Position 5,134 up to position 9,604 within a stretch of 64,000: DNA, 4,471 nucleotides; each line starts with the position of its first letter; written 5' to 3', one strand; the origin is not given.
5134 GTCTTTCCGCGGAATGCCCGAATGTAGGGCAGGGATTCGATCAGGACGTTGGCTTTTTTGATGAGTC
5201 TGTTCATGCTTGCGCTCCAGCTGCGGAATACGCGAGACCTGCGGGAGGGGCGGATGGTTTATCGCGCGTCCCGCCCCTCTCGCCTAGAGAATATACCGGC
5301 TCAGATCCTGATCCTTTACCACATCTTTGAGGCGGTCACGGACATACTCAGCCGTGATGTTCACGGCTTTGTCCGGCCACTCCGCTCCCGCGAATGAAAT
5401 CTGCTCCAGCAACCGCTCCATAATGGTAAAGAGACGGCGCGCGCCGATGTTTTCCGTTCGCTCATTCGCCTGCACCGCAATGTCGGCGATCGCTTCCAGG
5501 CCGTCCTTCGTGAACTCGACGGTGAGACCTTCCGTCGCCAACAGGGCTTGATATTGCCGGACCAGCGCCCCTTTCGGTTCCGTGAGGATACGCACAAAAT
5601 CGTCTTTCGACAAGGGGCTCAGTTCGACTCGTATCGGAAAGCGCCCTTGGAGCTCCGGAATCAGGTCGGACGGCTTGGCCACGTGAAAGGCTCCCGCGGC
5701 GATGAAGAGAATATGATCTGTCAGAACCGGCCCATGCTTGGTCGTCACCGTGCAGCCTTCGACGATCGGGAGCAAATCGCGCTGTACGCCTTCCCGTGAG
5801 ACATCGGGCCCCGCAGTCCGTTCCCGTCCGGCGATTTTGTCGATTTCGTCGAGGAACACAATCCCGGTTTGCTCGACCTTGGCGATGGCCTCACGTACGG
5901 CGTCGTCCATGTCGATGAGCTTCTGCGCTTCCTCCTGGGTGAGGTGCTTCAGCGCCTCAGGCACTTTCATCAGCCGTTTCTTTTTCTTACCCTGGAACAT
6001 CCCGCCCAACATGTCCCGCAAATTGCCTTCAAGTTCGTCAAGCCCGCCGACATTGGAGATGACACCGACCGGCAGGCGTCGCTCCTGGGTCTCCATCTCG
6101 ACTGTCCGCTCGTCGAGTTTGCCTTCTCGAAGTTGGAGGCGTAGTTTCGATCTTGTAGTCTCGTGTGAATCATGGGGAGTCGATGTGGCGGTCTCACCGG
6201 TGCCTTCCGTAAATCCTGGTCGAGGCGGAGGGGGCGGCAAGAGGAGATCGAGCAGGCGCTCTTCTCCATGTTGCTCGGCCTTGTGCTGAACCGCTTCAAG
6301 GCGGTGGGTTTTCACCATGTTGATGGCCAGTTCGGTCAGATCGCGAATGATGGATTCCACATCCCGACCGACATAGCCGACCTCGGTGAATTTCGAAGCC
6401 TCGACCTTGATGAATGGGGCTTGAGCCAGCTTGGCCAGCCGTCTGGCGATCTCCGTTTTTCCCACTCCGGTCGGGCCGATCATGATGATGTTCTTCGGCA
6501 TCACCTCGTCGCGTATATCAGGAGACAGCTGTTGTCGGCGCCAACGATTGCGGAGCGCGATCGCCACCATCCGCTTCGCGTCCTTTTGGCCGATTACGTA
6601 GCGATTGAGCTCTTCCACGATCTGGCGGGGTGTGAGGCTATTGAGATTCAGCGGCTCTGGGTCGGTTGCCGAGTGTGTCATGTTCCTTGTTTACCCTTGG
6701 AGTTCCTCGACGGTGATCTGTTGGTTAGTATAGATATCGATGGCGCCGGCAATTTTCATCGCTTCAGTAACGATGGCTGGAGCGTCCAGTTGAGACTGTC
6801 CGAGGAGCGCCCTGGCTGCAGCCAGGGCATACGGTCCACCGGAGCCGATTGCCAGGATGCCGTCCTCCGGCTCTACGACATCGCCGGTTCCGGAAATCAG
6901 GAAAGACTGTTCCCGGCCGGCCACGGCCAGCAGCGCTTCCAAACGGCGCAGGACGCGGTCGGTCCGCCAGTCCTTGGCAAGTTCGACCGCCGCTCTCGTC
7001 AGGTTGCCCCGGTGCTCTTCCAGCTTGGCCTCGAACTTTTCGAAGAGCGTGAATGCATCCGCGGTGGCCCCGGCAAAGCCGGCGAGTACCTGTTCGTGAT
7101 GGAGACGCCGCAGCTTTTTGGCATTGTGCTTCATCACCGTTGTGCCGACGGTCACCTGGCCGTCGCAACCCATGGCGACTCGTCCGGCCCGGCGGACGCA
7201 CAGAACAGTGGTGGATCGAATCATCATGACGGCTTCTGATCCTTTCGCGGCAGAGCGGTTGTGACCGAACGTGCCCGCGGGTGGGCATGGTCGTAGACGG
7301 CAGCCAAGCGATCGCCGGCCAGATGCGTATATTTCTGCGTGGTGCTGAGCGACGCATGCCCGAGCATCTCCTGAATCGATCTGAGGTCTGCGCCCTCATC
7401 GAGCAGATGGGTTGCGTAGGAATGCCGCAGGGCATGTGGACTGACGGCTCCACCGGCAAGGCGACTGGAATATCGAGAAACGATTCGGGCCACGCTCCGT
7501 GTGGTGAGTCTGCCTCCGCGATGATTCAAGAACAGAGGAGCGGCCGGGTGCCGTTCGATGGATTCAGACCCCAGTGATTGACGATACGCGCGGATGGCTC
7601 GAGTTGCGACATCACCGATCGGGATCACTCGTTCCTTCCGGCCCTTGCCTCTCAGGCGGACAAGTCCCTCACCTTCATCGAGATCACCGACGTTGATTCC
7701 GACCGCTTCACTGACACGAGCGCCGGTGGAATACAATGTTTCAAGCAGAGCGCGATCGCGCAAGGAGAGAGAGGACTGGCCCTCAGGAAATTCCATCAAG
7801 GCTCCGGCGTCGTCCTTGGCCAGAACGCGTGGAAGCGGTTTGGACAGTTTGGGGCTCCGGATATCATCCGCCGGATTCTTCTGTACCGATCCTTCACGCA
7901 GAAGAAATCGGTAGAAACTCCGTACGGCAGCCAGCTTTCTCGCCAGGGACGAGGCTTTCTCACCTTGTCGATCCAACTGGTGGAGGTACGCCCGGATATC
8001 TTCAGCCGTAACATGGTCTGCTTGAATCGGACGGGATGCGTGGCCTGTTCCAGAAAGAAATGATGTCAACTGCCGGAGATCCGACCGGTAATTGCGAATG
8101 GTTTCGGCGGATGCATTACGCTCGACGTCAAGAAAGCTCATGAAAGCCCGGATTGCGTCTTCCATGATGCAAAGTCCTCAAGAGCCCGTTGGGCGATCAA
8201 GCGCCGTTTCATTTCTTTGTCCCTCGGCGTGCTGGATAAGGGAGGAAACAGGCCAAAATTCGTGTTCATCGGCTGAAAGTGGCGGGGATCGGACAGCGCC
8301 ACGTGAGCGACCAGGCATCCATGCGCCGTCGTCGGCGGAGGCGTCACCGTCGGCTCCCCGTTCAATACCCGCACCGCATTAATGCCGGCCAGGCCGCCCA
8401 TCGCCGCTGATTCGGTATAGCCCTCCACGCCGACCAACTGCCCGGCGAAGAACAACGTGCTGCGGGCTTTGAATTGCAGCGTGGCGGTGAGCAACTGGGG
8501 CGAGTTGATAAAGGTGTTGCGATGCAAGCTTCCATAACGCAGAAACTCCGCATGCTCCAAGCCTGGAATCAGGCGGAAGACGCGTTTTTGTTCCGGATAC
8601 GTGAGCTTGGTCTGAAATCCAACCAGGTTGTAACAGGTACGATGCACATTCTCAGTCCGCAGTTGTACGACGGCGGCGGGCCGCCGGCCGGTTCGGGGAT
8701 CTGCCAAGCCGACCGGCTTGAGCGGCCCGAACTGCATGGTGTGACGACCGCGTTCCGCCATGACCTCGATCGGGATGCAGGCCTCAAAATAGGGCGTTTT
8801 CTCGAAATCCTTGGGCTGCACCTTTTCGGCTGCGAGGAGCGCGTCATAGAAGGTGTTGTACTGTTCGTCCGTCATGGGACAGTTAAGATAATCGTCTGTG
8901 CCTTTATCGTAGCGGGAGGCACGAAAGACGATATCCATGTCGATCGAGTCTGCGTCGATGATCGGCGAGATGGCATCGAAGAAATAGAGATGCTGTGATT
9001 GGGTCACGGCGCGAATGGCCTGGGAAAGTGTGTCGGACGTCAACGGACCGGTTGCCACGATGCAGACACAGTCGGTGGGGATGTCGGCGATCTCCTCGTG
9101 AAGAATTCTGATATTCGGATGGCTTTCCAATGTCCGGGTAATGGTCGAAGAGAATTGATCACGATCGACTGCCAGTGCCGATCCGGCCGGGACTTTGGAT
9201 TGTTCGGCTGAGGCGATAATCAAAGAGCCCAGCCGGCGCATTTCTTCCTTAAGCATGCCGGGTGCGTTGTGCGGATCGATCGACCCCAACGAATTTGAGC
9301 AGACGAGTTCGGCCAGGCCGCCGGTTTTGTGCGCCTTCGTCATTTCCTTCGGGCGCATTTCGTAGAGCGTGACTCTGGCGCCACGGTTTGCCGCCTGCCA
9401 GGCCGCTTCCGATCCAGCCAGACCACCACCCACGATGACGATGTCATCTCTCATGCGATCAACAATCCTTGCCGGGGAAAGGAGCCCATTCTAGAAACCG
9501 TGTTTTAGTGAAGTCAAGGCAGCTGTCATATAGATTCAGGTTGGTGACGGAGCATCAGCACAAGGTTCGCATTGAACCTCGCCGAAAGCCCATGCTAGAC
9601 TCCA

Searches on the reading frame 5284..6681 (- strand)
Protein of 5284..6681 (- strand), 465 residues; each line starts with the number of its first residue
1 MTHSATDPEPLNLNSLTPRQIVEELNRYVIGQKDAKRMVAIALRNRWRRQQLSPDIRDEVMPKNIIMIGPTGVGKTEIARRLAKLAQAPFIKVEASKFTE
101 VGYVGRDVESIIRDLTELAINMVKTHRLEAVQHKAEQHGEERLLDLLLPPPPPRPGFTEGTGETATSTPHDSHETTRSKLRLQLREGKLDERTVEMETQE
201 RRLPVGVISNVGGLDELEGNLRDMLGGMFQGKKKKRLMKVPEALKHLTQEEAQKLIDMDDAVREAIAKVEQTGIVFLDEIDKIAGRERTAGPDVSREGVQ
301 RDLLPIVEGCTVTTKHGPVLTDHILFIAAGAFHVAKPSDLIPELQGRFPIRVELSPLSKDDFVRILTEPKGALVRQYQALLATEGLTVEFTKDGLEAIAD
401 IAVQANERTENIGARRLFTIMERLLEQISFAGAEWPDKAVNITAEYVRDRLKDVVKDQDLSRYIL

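Call 42: search_protein_families(library=pfam, proteins=[window:5284-6681:-], max_evalue=0.00001)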
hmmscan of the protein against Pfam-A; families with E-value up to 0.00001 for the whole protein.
window:5284-6681:- (465 aa): 4 families
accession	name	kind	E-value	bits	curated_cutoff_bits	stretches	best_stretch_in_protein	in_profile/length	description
PF07724.20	AAA_2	-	7.6e-33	114.3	27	1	216-351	18-166/166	AAA domain (Cdc48 subfamily)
PF00004.35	AAA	-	7.2e-18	65.7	21.2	2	256-354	40-129/131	ATPase family associated with various cellular activities (AAA)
PF07728.20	AAA_5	-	9.9e-07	29.3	22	0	64-100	1-38/139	AAA domain (dynein-related subfamily)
PF13401.12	AAA_22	-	4.2e-06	27.5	27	0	64-136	7-80/130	AAA domain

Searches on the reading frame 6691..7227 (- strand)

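Call 42: search_protein_families(library=pfam, proteins=[window:6691-7227:-], max_evalue=0.00001)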
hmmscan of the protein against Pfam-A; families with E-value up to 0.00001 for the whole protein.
window:6691-7227:- (178 aa): 1 family
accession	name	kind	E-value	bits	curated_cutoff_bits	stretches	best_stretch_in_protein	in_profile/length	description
PF00227.31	Proteasome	-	2.4e-24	86.5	22.4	1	4-174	3-187/189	Proteasome subunit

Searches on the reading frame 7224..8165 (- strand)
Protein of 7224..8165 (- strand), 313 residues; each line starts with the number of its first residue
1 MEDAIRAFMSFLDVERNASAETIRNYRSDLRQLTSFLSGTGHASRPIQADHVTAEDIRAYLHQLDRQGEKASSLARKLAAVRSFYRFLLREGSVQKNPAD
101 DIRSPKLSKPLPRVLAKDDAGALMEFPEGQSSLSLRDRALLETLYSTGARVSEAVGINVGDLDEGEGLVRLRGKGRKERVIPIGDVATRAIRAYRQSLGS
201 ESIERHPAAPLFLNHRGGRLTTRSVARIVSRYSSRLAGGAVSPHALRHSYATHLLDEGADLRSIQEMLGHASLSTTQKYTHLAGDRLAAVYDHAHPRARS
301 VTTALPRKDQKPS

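Call 42: search_protein_families(library=pfam, proteins=[window:7224-8165:-], max_evalue=0.00001)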
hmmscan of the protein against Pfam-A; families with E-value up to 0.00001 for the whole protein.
window:7224-8165:- (313 aa): 3 families
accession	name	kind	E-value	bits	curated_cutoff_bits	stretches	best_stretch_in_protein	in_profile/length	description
PF00589.27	Phage_integrase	-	1.6e-41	142.4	27.1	1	114-283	2-169/172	Phage integrase family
PF02899.23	Phage_int_SAM_1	-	2.4e-21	76.2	22.3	1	5-92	1-83/83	Phage integrase, N-terminal SAM-like domain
PF13495.12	Phage_int_SAM_4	-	1.1e-08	35.8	27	0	50-90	39-80/85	Phage integrase, N-terminal SAM-like domain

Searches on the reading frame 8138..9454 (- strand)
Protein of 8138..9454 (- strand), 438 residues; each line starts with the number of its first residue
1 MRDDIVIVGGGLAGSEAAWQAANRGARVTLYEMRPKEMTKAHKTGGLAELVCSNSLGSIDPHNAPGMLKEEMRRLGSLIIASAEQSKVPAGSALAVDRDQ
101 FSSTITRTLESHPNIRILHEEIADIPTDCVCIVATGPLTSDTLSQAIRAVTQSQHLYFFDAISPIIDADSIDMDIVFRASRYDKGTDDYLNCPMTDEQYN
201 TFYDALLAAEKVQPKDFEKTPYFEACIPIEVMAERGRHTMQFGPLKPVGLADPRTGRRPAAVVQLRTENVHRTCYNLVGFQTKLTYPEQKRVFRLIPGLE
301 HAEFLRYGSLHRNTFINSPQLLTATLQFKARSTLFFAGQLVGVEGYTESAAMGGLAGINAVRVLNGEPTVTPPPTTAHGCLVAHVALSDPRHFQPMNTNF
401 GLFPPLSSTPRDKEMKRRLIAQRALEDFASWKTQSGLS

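Call 42: search_protein_families(library=pfam, proteins=[window:8138-9454:-], max_evalue=0.00001)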
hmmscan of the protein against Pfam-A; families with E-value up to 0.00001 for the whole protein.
window:8138-9454:- (438 aa): 8 families
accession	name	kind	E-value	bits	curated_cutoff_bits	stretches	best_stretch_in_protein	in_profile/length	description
PF01134.28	GIDA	-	2.1e-104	350.1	22.1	1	4-367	1-390/391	Glucose inhibited division protein A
PF01266.30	DAO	-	1.1e-07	32.1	27.9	1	4-50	1-49/353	FAD dependent oxidoreductase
PF12831.13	FAD_oxidored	-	7.2e-07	29.3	27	1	4-35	1-32/416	FAD dependent oxidoreductase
PF00890.30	FAD_binding_2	-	8.8e-07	28.9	20.4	1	4-55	1-53/414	FAD binding domain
PF13450.12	NAD_binding_8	-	9.4e-07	29.5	21.9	1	7-35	1-29/68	NAD(P)-binding Rossmann-like domain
PF03486.20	HI0933_like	-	1.3e-06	28.4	50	0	4-46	2-44/244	HI0933-like protein Rossmann domain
PF07992.20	Pyr_redox_2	-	6.7e-06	26.2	26.1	0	4-38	144-178/291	Pyridine nucleotide-disulphide oxidoreductase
PF01262.27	AlaDh_PNT_C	-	9.1e-06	25.7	23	0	5-44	31-71/214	Alanine dehydrogenase/PNT, C-terminal domain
